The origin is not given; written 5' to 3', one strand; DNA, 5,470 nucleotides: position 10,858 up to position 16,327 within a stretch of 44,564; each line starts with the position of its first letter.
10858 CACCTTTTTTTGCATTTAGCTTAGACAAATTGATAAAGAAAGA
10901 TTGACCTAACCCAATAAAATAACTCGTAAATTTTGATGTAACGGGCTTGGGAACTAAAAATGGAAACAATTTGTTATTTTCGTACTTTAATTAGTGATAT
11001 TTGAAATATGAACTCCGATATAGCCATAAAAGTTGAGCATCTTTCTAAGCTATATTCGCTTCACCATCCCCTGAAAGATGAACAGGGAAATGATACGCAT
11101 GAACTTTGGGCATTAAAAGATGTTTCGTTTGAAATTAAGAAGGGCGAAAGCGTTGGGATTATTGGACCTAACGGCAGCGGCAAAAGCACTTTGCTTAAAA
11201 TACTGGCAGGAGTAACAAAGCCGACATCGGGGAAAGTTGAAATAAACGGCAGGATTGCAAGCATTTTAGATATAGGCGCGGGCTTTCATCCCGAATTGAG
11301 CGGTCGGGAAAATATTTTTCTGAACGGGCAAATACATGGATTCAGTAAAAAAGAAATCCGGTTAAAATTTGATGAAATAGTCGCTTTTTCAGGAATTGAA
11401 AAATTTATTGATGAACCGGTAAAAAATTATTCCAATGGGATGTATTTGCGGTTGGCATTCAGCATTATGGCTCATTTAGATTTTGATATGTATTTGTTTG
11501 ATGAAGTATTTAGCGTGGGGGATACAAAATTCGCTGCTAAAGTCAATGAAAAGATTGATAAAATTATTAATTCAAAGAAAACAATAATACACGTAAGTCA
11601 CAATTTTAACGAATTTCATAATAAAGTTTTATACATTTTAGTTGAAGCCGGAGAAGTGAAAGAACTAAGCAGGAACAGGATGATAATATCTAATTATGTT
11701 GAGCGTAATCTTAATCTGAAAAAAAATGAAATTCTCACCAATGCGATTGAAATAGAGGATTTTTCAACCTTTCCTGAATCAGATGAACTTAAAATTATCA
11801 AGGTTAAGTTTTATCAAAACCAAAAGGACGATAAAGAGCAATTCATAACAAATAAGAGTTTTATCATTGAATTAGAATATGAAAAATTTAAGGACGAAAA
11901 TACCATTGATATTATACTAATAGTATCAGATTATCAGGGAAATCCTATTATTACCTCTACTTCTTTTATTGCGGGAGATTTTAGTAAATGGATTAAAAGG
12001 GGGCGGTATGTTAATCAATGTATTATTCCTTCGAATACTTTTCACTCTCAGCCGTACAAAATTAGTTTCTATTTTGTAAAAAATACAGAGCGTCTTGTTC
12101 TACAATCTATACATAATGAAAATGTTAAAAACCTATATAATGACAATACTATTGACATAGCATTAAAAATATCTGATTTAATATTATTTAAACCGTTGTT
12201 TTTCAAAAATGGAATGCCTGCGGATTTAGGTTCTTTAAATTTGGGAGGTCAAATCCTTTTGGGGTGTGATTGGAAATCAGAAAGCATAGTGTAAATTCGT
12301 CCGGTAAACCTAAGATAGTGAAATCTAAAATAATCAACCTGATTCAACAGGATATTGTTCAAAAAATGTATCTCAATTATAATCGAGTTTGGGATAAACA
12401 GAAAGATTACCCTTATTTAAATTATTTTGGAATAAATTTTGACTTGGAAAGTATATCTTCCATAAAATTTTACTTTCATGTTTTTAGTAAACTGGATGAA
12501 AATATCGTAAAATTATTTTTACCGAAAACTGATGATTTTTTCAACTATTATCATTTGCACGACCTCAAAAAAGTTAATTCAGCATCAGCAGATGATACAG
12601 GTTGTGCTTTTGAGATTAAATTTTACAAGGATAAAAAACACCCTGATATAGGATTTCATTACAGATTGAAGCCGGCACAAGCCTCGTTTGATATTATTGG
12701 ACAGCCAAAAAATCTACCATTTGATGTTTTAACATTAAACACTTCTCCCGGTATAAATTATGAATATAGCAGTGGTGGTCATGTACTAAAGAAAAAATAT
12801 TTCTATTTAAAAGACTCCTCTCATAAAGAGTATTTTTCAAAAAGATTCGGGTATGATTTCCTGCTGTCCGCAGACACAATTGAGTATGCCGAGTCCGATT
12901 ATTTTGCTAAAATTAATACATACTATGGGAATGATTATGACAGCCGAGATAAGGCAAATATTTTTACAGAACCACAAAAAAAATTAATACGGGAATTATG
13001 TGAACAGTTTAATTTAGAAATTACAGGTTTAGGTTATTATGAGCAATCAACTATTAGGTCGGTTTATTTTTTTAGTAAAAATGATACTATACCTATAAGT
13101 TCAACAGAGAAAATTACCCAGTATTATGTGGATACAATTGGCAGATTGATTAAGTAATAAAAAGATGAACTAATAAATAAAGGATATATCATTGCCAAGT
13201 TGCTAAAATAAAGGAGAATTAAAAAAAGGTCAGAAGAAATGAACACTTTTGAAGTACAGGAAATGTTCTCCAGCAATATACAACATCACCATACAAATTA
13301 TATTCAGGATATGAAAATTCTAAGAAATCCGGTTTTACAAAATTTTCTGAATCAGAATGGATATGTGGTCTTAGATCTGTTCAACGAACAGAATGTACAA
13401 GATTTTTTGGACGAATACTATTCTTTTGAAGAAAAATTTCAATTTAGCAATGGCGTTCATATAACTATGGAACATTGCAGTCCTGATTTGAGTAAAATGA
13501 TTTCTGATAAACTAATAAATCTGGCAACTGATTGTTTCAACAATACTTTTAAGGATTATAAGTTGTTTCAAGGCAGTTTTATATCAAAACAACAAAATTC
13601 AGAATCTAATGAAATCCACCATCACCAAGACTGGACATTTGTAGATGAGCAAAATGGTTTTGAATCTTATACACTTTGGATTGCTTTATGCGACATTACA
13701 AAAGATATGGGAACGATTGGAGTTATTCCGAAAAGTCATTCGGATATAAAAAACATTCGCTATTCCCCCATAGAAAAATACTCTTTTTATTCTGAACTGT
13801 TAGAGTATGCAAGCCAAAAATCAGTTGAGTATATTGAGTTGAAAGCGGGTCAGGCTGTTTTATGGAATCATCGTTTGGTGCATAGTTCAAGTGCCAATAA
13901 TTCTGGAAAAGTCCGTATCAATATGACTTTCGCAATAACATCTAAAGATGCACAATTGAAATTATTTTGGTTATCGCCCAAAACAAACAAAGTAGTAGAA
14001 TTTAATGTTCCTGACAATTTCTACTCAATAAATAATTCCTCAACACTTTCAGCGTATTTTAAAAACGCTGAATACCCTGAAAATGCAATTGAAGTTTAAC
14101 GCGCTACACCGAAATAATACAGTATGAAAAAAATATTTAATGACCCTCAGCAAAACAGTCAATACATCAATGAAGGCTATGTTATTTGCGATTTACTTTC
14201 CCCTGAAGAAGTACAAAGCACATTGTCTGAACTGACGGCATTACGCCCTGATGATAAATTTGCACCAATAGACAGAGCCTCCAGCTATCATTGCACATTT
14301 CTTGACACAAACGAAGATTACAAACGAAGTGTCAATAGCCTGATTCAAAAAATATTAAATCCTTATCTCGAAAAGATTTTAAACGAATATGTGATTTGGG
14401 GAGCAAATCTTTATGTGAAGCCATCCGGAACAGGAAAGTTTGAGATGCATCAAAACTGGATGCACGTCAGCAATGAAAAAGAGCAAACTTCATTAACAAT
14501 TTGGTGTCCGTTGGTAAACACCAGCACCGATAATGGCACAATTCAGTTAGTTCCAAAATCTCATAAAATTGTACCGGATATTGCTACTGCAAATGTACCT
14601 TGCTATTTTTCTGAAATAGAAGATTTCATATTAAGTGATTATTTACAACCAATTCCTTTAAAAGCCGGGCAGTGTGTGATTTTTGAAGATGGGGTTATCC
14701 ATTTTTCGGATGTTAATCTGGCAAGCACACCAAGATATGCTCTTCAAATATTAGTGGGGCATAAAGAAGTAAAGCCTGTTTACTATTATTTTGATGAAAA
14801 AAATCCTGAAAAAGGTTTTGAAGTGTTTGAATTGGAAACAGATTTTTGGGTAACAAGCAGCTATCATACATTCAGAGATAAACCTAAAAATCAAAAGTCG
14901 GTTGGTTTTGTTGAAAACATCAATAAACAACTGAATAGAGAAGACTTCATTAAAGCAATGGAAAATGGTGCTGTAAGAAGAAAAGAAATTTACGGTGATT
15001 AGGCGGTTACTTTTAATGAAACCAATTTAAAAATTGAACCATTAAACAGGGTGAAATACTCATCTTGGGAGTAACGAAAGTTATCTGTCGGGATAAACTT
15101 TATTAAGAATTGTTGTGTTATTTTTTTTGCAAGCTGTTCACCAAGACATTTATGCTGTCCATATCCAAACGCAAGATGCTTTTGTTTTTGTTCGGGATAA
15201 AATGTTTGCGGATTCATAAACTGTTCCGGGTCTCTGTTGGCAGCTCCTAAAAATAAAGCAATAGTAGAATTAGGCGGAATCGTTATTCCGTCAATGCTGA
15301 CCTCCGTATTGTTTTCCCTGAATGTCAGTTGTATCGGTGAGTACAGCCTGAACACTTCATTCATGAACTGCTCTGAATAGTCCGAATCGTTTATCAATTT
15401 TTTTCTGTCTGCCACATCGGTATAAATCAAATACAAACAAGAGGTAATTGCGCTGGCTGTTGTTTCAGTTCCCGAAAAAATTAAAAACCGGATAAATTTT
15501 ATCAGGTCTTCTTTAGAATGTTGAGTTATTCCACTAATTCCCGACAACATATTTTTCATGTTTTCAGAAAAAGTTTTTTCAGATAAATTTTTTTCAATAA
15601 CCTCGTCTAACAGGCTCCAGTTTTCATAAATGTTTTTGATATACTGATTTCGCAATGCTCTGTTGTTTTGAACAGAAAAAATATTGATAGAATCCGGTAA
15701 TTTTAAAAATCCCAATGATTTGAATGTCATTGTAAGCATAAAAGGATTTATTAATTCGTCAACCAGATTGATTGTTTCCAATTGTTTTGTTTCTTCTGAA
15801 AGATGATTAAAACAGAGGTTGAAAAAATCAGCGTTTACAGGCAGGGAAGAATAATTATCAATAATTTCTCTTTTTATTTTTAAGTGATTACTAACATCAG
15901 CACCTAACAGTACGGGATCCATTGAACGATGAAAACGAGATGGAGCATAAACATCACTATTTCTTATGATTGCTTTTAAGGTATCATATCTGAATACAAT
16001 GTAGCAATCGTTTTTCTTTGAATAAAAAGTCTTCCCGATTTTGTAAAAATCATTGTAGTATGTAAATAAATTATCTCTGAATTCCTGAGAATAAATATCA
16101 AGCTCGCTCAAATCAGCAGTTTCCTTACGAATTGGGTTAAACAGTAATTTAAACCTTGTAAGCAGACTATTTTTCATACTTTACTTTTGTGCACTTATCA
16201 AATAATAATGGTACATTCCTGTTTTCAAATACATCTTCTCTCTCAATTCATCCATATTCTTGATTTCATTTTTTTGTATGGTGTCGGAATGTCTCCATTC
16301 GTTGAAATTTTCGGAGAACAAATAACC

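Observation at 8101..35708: Hybrid accessory locus: Wzm/Wzt glycan-export genes combined with a terpenoid-type oxidative tailoring block and HTTM/LMF membrane proteins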

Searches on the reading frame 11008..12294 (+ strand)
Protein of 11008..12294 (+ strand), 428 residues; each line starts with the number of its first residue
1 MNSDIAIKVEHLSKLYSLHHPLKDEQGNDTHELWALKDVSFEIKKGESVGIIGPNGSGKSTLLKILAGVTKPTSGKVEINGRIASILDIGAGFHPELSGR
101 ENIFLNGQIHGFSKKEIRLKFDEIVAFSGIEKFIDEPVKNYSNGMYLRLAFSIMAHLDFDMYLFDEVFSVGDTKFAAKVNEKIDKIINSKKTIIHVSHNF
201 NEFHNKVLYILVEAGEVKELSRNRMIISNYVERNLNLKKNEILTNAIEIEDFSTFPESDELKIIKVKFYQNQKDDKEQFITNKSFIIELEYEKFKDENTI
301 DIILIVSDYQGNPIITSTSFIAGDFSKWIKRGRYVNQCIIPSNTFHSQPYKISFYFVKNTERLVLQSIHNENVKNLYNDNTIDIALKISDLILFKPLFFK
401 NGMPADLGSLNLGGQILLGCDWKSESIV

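Call 3: search_protein_families(library=pfam, proteins=[window:11008-12294:+], max_evalue=0.01)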
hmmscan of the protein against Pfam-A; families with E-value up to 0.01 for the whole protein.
window:11008-12294:+ (428 aa): 5 families
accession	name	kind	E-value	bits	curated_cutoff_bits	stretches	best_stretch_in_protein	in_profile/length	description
PF00005.33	ABC_tran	-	2.4e-20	74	25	1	36-168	1-136/137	ABC transporter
PF13304.12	AAA_21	-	7e-05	23.5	27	1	50-68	3-21/304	AAA domain, putative AbiEii toxin, Type IV TA system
PF13555.12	AAA_29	-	0.00017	21.7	27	1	39-74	15-50/61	P-loop containing region of AAA domain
PF02463.25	SMC_N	-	0.00035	20.5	40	0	48-64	26-42/220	RecF/RecN/SMC N terminal domain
PF13173.12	AAA_14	-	0.00078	19.9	27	1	48-145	4-92/129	AAA domain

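Call 7: search_protein_families(library=ncbifam, proteins=[window:11008-12294:+], max_evalue=0.01)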
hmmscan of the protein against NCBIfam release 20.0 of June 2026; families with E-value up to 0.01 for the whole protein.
window:11008-12294:+ (428 aa): 181 families (the best 25 are shown)
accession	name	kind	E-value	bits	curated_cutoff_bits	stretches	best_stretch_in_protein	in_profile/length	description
NF010065.0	PRK13545.1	equivalog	7.4e-49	166.8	538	1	28-232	32-236/549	teichoic acids export protein ATP-binding subunit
NF050108.1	galactan_ABC_ATP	equivalog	4.7e-46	157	400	1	33-232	42-242/244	galactan export ABC transporter ATP-binding subunit Wzt/RfbE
NF010066.0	PRK13546.1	equivalog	1.4e-44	152.5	320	1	27-239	31-243/264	teichoic acids export ABC transporter ATP-binding subunit TagH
TIGR01188.1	drrA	subfamily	3.6e-28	98.7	312.45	1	32-210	5-194/302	daunorubicin resistance ABC transporter, ATP-binding protein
TIGR04520.1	ECF_ATPase_1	equivalog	7.8e-25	87.8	315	2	31-82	13-64/269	energy-coupling factor transporter ATPase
TIGR04521.1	ECF_ATPase_2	equivalog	4.6e-22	78.4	330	2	30-82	15-67/279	energy-coupling factor transporter ATPase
NF040933.2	ABC_arch_GlcV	equivalog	2.1e-20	72.9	450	1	29-204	15-206/357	glucose ABC transporter ATP-binding protein GlcV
TIGR01166.1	cbiO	subfamily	2.3e-20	72.9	211.8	2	35-82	7-54/190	cobalt ABC transporter, ATP-binding protein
TIGR00968.1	3a0106s01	subfamily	3.2e-20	72.7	342.75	1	33-220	13-212/237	sulfate ABC transporter ATP-binding protein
NF010156.0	PRK13635.1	equivalog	4.4e-20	72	392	2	32-83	19-70/279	energy-coupling factor ABC transporter ATP-binding protein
NF040873.1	AztA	equivalog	1e-19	70.9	220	2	35-82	7-54/191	zinc ABC transporter ATP-binding protein AztA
NF010060.0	PRK13537.1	equivalog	2.7e-19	69.2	521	1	36-204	31-210/314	nodulation factor ABC transporter ATP-binding protein NodI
NF010061.0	PRK13538.1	equivalog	3.1e-19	69.3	195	1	36-201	21-194/211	cytochrome c biogenesis heme-transporting ATPase CcmA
NF040840.2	tungstate_WtpC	equivalog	3.5e-19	69.3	440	1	33-203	13-194/347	tungstate ABC transporter ATP-binding protein WtpC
TIGR01186.1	proV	subfamily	2.5e-18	66.3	326.6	1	34-229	7-220/363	betaine/proline/choline family ABC transporter ATP-binding protein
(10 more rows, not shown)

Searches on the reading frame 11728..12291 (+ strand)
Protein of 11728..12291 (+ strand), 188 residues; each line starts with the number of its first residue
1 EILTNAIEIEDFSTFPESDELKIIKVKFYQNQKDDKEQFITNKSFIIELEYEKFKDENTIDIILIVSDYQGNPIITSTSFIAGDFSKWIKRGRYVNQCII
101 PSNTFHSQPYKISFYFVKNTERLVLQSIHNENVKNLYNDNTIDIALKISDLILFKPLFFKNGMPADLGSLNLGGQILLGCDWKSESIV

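Call 72: search_solved_structures(query=A7, max_evalue=10, show_alignments=1)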
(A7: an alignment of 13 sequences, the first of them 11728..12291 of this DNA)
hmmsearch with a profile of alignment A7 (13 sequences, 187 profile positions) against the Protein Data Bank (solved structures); distinct sequences matched with E-value up to 10: 2.
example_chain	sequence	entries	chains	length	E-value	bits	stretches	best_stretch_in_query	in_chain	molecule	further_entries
8dky_A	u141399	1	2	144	0.3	13.9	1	23-120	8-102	ABC transporter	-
6o14_A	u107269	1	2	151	0.38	13.5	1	23-120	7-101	ABC transporter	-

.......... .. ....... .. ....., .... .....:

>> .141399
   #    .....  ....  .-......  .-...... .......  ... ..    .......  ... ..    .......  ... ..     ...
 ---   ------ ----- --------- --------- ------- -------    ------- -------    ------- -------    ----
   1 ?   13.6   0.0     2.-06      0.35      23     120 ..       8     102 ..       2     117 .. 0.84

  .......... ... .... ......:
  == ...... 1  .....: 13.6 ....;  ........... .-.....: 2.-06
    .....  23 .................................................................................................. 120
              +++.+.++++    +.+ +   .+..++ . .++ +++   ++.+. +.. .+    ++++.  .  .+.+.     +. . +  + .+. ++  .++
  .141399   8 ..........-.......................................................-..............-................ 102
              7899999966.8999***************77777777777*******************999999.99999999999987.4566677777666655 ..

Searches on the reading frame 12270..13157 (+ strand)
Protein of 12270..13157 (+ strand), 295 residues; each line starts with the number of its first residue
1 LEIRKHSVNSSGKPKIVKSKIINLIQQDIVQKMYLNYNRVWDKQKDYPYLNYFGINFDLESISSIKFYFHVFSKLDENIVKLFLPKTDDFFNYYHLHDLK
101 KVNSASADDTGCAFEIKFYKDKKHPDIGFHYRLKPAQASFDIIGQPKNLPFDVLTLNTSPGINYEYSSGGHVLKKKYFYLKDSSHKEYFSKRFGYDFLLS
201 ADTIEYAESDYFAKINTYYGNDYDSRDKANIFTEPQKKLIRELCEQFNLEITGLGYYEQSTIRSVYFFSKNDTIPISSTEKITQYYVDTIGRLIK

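Call 3: search_protein_families(library=pfam, proteins=[window:12270-13157:+], max_evalue=0.01)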
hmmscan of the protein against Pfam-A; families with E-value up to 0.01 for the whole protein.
window:12270-13157:+ (295 aa): 0 families

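Call 7: search_protein_families(library=ncbifam, proteins=[window:12270-13157:+], max_evalue=0.01)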
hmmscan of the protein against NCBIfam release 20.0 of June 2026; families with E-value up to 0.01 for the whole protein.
window:12270-13157:+ (295 aa): 0 families

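Call 31: search_protein_families(library=pfam, max_evalue=0.1, proteins=[window:12270-13157:+])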
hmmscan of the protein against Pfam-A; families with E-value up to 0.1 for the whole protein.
window:12270-13157:+ (295 aa): 0 families

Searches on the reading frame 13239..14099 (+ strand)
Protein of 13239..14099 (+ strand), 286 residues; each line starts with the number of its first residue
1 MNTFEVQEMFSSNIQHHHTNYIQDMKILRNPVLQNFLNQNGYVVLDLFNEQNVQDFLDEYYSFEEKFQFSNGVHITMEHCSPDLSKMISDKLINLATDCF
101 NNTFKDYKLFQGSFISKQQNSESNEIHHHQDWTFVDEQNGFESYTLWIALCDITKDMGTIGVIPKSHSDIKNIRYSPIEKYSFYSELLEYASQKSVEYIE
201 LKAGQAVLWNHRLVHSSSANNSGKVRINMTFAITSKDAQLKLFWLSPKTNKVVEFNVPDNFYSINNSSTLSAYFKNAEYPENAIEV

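Call 3: search_protein_families(library=pfam, proteins=[window:13239-14099:+], max_evalue=0.01)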
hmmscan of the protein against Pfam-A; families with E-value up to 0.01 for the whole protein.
window:13239-14099:+ (286 aa): 2 families
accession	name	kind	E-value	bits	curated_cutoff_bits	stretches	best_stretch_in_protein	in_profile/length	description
PF05721.19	PhyH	-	1.4e-22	81.5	22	1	61-226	41-211/213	Phytanoyl-CoA dioxygenase (PhyH)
PF13759.12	2OG-FeII_Oxy_5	-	0.008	17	27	1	191-231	60-100/101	Putative 2OG-Fe(II) oxygenase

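Call 7: search_protein_families(library=ncbifam, proteins=[window:13239-14099:+], max_evalue=0.01)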
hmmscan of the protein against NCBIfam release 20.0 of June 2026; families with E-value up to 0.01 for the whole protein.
window:13239-14099:+ (286 aa): 2 families
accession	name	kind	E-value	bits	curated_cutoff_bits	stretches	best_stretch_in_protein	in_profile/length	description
TIGR04324.1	SpoChoClust_2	subfamily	1.1e-05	25.1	150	1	122-232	107-211/248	sporadic carbohydrate cluster 2OG-Fe(II) oxygenase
TIGR01762.1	chlorin-enz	subfamily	3.6e-05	23.2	226.3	0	195-243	207-254/288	chlorinating enzyme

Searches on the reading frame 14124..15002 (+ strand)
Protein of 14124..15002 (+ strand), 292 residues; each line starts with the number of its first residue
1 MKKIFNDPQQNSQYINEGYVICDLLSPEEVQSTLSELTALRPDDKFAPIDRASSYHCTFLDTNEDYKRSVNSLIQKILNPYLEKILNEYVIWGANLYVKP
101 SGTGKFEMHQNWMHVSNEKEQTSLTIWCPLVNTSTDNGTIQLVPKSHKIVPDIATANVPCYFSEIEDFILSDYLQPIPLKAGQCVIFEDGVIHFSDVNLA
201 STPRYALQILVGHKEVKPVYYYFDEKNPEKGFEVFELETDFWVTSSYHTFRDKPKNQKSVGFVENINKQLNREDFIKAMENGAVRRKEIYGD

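Call 3: search_protein_families(library=pfam, proteins=[window:14124-15002:+], max_evalue=0.01)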
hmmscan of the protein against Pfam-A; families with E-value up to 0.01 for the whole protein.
window:14124-15002:+ (292 aa): 1 family
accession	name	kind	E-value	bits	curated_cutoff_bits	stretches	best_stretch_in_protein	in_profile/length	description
PF05721.19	PhyH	-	4.4e-15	57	22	1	20-204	8-211/213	Phytanoyl-CoA dioxygenase (PhyH)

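Call 7: search_protein_families(library=ncbifam, proteins=[window:14124-15002:+], max_evalue=0.01)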
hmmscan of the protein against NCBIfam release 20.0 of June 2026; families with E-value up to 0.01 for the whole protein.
window:14124-15002:+ (292 aa): 2 families
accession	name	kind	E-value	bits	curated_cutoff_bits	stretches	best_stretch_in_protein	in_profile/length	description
TIGR01762.1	chlorin-enz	subfamily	6.7e-05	22.3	226.3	1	9-148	6-158/288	chlorinating enzyme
TIGR04324.1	SpoChoClust_2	subfamily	0.00082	19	150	1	124-209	126-210/248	sporadic carbohydrate cluster 2OG-Fe(II) oxygenase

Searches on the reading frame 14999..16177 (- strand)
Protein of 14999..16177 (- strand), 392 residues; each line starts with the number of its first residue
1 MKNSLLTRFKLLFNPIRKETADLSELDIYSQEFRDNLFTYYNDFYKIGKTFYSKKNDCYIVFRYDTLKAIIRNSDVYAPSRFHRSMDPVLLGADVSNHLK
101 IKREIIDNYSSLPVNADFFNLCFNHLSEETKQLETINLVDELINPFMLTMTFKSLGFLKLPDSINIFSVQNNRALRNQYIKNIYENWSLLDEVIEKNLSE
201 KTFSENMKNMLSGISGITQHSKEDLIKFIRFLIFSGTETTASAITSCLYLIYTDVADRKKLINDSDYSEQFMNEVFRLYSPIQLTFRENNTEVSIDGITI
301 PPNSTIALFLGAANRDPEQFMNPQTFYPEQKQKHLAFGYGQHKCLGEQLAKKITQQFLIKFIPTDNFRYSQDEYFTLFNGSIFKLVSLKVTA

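Call 3: search_protein_families(library=pfam, proteins=[window:14999-16177:-], max_evalue=0.01)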
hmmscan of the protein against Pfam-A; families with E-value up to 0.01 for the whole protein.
window:14999-16177:- (392 aa): 1 family
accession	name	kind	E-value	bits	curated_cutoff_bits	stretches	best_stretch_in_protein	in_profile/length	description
PF00067.27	p450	-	4.7e-25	88.7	22.8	1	119-362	158-429/462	Cytochrome P450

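Call 7: search_protein_families(library=ncbifam, proteins=[window:14999-16177:-], max_evalue=0.01)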
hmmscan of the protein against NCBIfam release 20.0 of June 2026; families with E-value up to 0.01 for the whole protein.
window:14999-16177:- (392 aa): 9 families
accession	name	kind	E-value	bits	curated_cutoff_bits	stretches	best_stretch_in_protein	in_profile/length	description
TIGR04538.1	P450_cycloAA_1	subfamily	6.6e-29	101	500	1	27-352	1-353/395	cytochrome P450, cyclodipeptide synthase-associated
TIGR04458.1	CYP450_TxtE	equivalog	7e-20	71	500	1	232-358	240-368/403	4-nitrotryptophan synthase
NF041177.1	Cyp119_Thmprot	equivalog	9e-19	67.5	680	1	123-352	103-327/368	cytochrome P450 Cyp119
NF041802.1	P450_SolI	exception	4.7e-15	55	850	1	190-351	219-381/424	solanimycin biosynthesis cytochrome P450 SolI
NF045816.1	PentlenlactSyn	equivalog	1.5e-11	43.6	700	1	221-351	216-352/396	pentalenolactone synthase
TIGR04515.1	P450_rel_GT_act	subfamily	1.8e-11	44.1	343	1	223-350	215-344/386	P450-derived glycosyltransferase activator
NF050147.1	aminopyruv_ApyO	equivalog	3e-09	36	525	1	220-365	228-393/444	RiPP biosynthesis cytochrome P450 ApyO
NF045812.1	PentlenOxigase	equivalog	5.3e-07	28.8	800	1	268-352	302-396/444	pentalenene oxygenase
NF053744.1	FAProxCypCBc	equivalog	0.00087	18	600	1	256-353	263-372/416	CYP152 family fatty-acid peroxygenase CypC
